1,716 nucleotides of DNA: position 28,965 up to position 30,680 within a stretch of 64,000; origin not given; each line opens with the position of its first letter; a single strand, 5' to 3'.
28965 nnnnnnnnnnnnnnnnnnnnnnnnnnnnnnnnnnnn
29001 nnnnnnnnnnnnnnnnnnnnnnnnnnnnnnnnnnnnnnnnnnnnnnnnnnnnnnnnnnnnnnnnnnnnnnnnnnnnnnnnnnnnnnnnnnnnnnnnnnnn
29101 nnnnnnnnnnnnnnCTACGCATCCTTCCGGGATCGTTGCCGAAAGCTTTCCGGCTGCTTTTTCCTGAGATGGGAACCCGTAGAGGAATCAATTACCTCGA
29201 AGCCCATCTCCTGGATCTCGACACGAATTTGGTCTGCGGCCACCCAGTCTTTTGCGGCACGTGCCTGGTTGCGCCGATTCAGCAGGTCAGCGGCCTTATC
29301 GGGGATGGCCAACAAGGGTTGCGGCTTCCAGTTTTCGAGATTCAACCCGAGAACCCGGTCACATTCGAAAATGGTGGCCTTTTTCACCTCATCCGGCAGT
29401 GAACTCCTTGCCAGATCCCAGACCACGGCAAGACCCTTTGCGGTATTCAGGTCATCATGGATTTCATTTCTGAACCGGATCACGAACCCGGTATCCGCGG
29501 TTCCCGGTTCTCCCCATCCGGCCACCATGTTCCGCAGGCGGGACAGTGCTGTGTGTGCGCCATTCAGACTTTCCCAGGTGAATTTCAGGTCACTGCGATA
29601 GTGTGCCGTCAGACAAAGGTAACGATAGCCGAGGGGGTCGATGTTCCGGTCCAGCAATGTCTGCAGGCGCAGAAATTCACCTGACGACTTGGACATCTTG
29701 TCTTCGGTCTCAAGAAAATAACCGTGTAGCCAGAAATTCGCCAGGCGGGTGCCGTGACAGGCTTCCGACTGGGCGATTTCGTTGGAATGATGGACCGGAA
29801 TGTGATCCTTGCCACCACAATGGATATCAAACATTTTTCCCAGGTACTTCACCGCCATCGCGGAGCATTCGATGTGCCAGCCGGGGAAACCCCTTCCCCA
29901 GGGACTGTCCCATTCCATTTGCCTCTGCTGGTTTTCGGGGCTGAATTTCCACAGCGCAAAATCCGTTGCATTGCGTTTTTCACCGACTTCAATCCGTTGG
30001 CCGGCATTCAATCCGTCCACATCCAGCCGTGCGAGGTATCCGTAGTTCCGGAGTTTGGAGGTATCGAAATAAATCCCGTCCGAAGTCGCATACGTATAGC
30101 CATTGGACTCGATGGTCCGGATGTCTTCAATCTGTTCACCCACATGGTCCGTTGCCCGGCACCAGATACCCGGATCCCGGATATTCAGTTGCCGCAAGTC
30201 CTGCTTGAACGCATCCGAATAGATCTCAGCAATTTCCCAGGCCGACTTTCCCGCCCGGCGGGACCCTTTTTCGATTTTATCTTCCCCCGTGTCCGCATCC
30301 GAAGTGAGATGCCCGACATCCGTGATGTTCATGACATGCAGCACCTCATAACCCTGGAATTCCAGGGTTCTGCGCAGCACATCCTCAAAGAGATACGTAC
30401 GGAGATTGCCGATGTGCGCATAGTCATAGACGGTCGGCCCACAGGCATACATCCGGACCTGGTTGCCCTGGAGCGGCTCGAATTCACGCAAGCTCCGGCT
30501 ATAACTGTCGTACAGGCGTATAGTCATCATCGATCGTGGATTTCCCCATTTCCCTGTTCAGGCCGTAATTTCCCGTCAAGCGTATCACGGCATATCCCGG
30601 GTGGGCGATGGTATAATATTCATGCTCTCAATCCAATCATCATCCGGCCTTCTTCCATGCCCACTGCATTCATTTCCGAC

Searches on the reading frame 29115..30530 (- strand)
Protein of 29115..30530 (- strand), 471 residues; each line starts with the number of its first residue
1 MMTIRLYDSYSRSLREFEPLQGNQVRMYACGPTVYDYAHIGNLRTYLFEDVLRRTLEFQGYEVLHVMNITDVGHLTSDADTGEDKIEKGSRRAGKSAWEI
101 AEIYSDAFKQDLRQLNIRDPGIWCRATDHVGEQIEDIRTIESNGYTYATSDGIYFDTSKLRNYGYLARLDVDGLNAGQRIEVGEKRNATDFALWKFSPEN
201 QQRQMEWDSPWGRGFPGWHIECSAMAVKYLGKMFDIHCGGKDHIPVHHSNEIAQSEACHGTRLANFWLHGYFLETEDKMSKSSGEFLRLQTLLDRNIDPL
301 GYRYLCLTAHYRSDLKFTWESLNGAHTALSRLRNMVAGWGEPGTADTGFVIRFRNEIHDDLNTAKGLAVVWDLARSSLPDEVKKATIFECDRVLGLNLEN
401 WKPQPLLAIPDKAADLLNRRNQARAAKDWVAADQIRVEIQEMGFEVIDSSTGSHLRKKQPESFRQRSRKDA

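Call 20: search_protein_families(library=pfam, proteins=[window:29115-30530:-], max_evalue=0.1)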
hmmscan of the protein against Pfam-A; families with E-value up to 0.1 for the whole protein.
window:29115-30530:- (471 aa): 6 families
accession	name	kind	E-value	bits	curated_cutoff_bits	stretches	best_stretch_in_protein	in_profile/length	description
PF01406.26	tRNA-synt_1e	-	3.1e-92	309.6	27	1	17-325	2-299/301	tRNA synthetases class I (C) catalytic domain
PF09334.17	tRNA-synt_1g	-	3.5e-11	42.9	20.1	2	238-322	287-371/391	tRNA synthetases class I (M)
PF23493.1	CysS_C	-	2.1e-06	28.2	23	1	409-453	4-48/51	Cysteinyl-tRNA ligase anticodon binding domain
PF09190.17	DALR_2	-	6.8e-05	23.8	22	1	352-375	1-24/57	DALR domain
PF01921.24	tRNA-synt_1f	-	0.00026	20.4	27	0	235-321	236-324/360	tRNA synthetases class I (K)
PF00750.26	tRNA-synt_1d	-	0.0019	17.6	23.3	1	31-73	28-70/349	tRNA synthetases class I (R), catalytic domain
